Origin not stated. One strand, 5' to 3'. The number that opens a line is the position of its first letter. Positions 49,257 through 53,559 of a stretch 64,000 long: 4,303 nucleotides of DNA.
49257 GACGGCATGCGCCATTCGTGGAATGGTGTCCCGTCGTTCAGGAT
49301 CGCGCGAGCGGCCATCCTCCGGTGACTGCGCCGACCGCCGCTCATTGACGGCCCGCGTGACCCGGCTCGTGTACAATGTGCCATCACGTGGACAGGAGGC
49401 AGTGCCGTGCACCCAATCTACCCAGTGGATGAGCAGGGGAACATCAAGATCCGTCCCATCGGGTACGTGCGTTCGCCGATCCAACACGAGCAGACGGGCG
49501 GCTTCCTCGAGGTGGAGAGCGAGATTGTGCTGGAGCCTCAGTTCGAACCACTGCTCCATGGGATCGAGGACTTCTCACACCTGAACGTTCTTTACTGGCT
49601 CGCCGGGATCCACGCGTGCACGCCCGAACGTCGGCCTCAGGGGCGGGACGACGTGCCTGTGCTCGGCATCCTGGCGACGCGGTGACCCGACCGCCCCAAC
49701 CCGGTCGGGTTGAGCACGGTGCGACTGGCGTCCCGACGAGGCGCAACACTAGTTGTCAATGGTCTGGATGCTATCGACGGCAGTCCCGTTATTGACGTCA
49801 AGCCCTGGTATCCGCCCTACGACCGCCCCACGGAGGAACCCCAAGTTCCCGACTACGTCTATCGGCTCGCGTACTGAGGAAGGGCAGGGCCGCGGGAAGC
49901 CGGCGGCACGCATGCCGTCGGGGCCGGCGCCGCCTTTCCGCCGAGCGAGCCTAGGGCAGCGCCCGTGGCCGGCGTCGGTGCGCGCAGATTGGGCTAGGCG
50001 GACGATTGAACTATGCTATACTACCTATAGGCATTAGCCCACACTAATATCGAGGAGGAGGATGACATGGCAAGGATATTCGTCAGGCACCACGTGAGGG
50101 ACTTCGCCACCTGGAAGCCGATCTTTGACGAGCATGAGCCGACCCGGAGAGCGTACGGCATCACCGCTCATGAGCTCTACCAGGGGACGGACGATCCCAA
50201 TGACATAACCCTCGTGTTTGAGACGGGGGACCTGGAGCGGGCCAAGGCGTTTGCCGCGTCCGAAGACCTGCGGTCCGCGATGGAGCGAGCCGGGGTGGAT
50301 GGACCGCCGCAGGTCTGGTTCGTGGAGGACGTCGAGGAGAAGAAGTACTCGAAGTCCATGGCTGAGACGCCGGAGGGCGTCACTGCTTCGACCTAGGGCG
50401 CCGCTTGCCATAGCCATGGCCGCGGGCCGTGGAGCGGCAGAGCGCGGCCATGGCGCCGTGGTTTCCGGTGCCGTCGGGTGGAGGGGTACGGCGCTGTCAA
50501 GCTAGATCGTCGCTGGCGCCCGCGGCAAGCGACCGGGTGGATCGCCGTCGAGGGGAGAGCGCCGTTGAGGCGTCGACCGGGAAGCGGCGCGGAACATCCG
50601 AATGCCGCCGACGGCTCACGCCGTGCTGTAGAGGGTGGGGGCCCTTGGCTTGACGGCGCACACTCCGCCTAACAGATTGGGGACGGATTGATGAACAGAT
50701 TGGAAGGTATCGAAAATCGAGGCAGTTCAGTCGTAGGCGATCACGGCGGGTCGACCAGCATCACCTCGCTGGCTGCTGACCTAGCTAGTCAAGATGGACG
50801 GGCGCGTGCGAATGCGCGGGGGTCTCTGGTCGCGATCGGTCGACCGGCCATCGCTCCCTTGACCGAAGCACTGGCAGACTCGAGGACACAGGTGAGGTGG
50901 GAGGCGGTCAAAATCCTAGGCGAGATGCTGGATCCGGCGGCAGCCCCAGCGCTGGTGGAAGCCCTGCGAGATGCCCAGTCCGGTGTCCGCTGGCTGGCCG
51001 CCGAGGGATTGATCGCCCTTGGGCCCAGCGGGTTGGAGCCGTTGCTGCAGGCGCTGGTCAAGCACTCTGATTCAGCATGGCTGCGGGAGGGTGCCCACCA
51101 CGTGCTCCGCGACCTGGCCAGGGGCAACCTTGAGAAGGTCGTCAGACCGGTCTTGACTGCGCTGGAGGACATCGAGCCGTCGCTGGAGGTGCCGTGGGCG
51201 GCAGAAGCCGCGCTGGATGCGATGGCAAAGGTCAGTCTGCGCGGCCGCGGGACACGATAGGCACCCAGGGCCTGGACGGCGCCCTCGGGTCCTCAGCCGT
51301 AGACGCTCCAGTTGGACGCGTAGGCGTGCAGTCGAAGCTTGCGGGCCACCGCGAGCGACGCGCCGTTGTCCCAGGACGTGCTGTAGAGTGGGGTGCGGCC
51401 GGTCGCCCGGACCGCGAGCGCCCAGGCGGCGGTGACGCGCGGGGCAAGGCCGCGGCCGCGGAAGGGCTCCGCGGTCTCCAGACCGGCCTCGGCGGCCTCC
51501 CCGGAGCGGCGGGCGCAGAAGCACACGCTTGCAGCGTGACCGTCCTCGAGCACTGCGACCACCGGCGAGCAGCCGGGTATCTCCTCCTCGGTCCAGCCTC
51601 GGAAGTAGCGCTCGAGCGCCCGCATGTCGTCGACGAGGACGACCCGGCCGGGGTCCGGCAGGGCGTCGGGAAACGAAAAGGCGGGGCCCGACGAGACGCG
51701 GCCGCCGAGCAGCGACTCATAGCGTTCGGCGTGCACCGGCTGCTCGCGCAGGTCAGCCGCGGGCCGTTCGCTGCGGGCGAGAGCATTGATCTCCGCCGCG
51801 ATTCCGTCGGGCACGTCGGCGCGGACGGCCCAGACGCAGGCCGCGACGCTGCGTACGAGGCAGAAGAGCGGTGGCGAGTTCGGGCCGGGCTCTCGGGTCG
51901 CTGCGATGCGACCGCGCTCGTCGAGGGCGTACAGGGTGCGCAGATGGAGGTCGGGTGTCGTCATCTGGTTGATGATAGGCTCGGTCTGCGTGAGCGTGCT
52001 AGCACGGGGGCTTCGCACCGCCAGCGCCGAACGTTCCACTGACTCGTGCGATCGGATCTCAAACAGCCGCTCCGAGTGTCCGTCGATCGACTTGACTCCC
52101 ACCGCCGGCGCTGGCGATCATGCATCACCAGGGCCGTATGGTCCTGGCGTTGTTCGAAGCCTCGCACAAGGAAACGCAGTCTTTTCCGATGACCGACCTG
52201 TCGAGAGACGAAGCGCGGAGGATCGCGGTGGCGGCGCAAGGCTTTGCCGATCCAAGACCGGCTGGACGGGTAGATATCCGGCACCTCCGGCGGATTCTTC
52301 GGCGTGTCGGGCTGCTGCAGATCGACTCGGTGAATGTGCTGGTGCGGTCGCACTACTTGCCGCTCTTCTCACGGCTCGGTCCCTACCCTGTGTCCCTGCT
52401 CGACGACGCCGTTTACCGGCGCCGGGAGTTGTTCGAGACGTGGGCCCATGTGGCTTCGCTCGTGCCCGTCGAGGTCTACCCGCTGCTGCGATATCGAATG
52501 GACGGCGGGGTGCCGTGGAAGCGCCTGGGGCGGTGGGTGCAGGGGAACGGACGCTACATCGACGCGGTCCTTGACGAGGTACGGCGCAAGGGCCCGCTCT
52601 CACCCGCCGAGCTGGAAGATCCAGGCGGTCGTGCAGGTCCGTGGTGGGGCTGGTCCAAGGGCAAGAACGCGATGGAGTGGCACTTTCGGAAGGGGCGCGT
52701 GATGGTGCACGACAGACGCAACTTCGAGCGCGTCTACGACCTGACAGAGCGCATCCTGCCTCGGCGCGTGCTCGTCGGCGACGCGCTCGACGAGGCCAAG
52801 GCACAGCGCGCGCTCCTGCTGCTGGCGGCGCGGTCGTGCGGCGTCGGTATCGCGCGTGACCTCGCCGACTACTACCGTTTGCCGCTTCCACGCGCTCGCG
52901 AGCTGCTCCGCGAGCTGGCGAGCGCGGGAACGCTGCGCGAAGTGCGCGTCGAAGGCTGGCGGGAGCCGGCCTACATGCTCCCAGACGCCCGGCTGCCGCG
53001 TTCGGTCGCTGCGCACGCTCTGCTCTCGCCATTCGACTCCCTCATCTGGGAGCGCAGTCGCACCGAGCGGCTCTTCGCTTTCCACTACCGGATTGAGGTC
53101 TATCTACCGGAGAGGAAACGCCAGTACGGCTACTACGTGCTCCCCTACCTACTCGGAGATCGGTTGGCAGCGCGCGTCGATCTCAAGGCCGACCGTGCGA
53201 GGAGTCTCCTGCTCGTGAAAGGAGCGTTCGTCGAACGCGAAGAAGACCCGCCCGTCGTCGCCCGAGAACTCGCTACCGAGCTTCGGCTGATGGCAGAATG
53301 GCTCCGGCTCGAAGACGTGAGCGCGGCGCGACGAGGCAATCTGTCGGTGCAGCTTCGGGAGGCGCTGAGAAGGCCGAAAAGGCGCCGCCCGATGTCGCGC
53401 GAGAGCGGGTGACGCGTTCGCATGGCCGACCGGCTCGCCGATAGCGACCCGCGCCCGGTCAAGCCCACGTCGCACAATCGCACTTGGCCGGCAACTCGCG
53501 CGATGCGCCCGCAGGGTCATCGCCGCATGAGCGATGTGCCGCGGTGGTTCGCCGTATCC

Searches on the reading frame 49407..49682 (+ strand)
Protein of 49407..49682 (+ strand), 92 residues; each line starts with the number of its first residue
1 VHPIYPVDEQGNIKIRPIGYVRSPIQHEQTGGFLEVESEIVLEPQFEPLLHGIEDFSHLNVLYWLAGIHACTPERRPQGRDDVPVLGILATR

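Call 12: search_protein_families(library=pfam, proteins=[window:49407-49682:+], max_evalue=0.001)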
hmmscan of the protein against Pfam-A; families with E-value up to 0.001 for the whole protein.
window:49407-49682:+ (92 aa): 1 family
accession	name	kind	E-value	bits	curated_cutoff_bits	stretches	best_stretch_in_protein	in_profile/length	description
PF01980.22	TrmO_N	-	4.2e-06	27.4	26.8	1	29-92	5-69/116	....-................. O N-terminal domain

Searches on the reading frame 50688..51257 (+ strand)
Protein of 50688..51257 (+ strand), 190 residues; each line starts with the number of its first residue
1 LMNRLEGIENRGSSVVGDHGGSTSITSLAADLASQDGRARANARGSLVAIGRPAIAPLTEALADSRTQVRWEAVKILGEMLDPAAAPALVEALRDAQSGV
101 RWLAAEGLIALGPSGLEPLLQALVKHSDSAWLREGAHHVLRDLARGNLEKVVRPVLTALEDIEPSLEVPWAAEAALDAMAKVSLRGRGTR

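Call 84: search_protein_families(library=pfam, proteins=[window:50688-51257:+], max_evalue=0.001)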
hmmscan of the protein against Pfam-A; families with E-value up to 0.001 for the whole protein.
window:50688-51257:+ (190 aa): 3 families
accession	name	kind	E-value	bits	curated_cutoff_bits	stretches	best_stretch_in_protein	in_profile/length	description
PF13646.12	HEAT_2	-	6.9e-14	52.3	27.7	2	31-108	7-87/88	HEAT repeats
PF03130.22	HEAT_PBS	-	2.4e-07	31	20.9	1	69-95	1-27/27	PBS lyase HEAT-like repeat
PF02985.28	HEAT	-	1.5e-05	25.2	23.5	0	87-113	3-29/31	HEAT repeat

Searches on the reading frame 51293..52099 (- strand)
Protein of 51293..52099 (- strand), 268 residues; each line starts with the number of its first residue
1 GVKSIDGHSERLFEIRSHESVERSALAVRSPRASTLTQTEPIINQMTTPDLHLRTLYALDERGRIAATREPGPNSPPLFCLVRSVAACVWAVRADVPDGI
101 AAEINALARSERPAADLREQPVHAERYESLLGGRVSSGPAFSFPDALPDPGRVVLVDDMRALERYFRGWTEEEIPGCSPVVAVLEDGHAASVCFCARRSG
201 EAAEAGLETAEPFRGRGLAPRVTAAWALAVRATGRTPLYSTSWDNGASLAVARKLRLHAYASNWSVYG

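Call 84: search_protein_families(library=pfam, proteins=[window:51293-52099:-], max_evalue=0.001)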
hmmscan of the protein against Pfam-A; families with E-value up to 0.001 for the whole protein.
window:51293-52099:- (268 aa): 2 families
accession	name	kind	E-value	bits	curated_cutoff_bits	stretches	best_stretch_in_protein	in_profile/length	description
PF12746.13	GNAT_acetyltran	-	2.2e-07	31.2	26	1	181-256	160-233/243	GNAT acetyltransferase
PF08445.16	FR47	-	0.00034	21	22.1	1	206-257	26-77/86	FR47-like protein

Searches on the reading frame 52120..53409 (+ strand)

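Call 84: search_protein_families(library=pfam, proteins=[window:52120-53409:+], max_evalue=0.001)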
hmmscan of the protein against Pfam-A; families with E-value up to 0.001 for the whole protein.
window:52120-53409:+ (430 aa): 1 family
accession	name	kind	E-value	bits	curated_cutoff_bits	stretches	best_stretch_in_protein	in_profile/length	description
PF06224.18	AlkZ-like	-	1.3e-66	226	25.9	1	60-394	1-329/329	DNA glycosylase AlkZ-like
